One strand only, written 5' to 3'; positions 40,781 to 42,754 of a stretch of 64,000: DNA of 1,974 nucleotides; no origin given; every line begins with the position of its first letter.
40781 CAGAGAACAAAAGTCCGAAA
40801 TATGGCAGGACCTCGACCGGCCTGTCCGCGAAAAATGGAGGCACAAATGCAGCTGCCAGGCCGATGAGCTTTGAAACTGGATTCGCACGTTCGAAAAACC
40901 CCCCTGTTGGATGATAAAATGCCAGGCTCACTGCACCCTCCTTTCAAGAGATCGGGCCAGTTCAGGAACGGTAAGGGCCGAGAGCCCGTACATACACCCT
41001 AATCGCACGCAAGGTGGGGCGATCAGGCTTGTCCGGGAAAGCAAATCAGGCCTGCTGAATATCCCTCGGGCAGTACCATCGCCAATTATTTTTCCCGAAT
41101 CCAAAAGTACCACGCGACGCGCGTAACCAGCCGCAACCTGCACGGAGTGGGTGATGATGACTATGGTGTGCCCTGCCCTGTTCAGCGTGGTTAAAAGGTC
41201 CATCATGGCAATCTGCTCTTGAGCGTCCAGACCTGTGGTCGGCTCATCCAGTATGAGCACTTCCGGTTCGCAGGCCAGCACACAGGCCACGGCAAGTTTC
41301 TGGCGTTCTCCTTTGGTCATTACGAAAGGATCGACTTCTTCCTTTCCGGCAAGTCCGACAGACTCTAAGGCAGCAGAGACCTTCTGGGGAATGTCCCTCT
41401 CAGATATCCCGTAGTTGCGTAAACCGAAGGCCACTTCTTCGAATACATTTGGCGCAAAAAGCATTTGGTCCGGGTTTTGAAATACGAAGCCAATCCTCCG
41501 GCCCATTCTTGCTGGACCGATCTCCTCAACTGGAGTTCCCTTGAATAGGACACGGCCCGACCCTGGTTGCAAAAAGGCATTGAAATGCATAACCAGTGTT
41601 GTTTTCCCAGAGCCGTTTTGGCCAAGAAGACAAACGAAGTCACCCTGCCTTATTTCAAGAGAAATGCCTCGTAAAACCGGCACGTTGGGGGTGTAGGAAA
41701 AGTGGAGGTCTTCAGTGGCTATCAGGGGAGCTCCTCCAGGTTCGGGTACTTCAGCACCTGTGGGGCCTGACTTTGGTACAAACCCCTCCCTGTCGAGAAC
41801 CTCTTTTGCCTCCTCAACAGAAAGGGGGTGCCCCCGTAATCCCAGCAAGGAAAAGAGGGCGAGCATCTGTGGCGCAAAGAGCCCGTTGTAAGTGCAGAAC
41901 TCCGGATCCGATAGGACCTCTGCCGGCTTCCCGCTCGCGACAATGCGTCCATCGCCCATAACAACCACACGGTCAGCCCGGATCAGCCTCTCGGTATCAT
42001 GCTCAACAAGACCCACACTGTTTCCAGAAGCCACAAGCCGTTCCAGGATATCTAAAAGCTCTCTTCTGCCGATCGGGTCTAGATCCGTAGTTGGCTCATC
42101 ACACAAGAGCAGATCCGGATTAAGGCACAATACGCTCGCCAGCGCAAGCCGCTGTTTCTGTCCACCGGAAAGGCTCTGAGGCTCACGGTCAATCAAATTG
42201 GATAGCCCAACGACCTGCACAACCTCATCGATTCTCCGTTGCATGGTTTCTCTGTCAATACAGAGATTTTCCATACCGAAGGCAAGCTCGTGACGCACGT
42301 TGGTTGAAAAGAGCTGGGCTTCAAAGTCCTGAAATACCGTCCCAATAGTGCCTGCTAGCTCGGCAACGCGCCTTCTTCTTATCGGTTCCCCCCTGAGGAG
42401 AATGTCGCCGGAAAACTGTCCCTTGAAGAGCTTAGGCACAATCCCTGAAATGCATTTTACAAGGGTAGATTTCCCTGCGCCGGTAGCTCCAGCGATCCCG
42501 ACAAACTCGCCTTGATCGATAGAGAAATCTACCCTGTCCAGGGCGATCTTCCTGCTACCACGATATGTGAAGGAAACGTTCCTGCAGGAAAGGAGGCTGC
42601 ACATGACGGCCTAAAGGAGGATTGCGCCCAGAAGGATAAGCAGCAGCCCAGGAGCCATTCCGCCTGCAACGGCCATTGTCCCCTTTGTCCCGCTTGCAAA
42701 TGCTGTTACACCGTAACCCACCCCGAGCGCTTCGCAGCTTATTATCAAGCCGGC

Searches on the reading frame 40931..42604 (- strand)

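Call 54: search_protein_families(library=pfam, proteins=[window:40931-42604:-], max_evalue=0.001)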
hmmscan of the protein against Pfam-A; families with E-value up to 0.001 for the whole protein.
window:40931-42604:- (558 aa): 17 families
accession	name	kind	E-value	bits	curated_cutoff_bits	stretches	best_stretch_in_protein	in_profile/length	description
PF00005.33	ABC_tran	-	4e-60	202.8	25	2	22-173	1-137/137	ABC transporter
PF13304.12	AAA_21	-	4.5e-15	56.9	27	1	420-489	229-301/304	AAA domain, putative AbiEii toxin, Type IV TA system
PF02463.25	SMC_N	-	1.6e-09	38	40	0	322-489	25-200/220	RecF/RecN/SMC N terminal domain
PF13555.12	AAA_29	-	7.7e-08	32.4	27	0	316-348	17-49/61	P-loop containing region of AAA domain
PF13476.12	AAA_23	-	1.2e-07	33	27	0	25-53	15-40/201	AAA domain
PF13191.12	AAA_16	-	1.4e-06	29.3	32.6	0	320-356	21-58/167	AAA ATPase domain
PF13481.12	AAA_25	-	3e-05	24.2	27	0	318-351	30-61/195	AAA domain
PF05729.18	NACHT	-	7e-05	23.2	26.7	0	323-342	2-21/167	NACHT domain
PF13401.12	AAA_22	-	7.9e-05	23.4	27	0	320-457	4-95/130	AAA domain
PF25199.1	nSTAND_NTPase5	-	0.00019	21.7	34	0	319-341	39-61/145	Novel STAND NTPase 5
PF02367.23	TsaE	-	0.00025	21.4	26.6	0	317-343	17-43/128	Threonylcarbamoyl adenosine biosynthesis protein TsaE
PF20720.3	nSTAND3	-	0.0004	20.5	27.2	0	320-341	16-37/155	Novel STAND NTPase 3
PF13175.12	AAA_15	-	0.00048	20.3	32.1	0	321-348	24-50/374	AAA ATPase domain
PF03193.22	RsgA_GTPase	-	0.0005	20.4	30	0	22-53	97-127/174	RsgA GTPase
PF07728.20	AAA_5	-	0.00063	20.2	22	0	324-346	2-24/139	AAA domain (dynein-related subfamily)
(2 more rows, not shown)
